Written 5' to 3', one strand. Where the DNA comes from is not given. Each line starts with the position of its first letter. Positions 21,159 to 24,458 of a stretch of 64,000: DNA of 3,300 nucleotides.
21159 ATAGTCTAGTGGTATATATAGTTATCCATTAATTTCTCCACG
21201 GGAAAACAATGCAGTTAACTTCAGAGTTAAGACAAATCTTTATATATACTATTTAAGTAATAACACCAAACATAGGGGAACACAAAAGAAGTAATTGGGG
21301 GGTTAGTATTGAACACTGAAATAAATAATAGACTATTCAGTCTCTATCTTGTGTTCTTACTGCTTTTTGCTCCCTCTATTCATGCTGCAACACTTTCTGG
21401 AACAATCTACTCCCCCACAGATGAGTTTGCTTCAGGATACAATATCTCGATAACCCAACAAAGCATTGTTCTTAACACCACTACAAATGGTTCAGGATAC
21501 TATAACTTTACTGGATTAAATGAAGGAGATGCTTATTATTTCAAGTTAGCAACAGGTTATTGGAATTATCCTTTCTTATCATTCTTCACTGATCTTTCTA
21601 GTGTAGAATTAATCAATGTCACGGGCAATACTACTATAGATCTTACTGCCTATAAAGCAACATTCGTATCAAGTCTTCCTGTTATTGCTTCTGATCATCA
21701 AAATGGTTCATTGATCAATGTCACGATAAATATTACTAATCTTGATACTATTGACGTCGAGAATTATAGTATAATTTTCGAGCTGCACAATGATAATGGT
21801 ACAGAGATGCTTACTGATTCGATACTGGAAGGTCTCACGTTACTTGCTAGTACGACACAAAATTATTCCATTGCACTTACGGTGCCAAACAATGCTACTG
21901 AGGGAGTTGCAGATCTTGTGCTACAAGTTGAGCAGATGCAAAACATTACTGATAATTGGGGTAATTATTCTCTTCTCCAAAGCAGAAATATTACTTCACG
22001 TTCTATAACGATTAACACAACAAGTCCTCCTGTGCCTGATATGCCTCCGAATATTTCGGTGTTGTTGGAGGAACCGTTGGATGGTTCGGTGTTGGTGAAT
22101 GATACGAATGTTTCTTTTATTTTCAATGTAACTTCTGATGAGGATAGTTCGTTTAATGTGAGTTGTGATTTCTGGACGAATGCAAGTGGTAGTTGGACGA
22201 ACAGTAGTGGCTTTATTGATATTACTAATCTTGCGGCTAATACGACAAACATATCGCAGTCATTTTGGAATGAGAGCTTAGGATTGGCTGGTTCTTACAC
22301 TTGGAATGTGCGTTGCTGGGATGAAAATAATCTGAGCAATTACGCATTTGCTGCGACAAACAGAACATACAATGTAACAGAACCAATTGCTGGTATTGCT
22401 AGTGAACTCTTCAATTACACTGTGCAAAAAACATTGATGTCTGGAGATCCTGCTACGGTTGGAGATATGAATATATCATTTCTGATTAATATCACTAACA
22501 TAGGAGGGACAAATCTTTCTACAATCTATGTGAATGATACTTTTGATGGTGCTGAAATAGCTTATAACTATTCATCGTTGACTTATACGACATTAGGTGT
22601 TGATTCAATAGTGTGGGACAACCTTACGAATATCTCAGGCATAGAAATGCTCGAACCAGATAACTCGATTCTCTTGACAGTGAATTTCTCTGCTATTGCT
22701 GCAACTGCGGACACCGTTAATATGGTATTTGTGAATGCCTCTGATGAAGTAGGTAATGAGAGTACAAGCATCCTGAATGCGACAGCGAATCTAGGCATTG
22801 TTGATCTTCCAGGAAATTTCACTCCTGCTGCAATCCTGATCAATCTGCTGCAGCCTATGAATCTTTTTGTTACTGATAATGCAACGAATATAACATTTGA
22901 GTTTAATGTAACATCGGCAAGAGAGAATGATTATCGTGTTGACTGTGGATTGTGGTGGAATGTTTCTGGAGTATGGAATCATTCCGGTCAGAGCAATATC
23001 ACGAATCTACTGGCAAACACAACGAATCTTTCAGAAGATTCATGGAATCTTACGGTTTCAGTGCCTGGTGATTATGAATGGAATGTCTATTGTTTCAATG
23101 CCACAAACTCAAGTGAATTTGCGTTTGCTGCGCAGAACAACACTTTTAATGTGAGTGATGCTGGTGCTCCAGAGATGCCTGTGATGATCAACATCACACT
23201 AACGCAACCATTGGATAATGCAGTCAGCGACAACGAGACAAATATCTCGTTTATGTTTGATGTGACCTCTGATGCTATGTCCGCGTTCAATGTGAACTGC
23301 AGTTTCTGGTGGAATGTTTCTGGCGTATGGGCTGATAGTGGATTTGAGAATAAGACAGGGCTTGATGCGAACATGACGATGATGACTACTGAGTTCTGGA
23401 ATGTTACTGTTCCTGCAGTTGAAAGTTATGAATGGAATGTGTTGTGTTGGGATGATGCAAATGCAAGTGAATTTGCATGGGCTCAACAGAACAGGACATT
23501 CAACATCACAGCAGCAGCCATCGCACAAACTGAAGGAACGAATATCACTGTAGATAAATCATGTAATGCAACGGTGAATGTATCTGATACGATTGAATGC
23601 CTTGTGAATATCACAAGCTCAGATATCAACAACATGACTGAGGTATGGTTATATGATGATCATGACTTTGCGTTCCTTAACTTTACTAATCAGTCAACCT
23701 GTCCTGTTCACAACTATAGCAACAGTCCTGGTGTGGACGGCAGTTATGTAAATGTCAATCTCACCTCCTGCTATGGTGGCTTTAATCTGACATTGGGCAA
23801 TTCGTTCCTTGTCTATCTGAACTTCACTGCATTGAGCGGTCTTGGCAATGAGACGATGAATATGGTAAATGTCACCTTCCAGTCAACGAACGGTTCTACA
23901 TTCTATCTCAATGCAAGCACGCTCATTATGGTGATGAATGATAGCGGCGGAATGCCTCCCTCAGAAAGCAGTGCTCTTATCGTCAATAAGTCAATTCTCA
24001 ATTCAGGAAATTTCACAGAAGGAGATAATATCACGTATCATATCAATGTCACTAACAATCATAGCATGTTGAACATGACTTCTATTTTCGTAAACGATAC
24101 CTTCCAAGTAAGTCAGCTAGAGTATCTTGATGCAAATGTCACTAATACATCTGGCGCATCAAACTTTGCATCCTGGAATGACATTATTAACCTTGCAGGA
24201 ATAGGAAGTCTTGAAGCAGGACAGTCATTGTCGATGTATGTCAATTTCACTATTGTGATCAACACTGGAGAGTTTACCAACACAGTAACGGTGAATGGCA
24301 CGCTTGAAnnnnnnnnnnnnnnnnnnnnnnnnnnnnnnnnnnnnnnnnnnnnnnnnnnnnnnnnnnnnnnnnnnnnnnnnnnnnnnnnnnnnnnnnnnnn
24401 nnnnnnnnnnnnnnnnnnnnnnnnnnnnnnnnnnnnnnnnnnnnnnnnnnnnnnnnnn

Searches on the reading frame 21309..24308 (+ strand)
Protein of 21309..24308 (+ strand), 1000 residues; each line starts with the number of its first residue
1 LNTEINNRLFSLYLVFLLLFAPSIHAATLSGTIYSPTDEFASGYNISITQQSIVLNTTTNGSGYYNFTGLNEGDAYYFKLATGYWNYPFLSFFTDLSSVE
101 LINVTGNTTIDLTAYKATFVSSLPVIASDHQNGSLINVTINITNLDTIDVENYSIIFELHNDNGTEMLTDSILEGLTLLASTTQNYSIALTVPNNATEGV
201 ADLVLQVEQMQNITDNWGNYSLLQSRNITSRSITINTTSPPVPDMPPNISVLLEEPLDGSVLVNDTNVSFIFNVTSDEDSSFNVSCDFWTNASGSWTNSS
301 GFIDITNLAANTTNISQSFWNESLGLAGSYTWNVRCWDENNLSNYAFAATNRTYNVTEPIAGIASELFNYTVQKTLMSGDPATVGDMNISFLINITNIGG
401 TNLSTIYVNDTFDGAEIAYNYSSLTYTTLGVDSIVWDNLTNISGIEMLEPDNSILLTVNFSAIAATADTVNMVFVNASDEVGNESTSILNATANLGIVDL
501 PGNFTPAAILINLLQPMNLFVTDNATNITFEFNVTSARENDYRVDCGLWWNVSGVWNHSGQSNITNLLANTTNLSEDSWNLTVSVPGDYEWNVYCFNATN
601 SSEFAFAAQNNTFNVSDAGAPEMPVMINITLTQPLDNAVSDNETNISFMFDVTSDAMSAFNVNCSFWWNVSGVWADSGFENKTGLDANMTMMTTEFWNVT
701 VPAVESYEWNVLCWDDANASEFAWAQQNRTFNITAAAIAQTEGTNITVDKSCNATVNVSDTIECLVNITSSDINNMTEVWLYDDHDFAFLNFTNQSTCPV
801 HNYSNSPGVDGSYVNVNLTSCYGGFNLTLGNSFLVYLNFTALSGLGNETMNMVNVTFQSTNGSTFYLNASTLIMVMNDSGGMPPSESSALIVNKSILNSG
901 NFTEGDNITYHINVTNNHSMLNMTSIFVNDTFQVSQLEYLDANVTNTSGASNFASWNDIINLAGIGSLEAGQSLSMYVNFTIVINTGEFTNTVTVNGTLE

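Call 38: search_protein_families(library=pfam, proteins=[window:21309-23708:+], max_evalue=0.05)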
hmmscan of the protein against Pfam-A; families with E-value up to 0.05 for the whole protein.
window:21309-23708:+ (800 aa): 3 families
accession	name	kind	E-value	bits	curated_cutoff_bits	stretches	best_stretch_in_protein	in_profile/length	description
PF13620.12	CarboxypepD_reg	-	2.6e-06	28.1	32.3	1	28-76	1-51/82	Carboxypeptidase regulatory-like domain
PF17210.9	SdrD_B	-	0.0048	17.5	29.7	1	49-80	34-64/112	SdrD B-like domain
PF13715.12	CarbopepD_reg_2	-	0.033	14.6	32.2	0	29-74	1-45/88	CarboxypepD_reg-like domain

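Call 60: search_protein_families(library=ncbifam, proteins=[window:21309-24308:+], max_evalue=0.01)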
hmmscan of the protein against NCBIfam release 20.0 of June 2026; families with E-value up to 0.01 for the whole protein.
window:21309-24308:+ (1000 aa): 1 family
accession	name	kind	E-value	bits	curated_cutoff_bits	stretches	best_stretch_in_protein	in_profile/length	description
TIGR01451.2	B_ant_repeat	repeat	0.0034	17.4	24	1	902-945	8-49/53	DUF11 type repeat protein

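Call 63: search_solved_structures(query=window:21387-24308:+, max_evalue=0.01)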
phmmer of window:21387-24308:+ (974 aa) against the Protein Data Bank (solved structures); distinct sequences matched with E-value up to 0.01: 0.
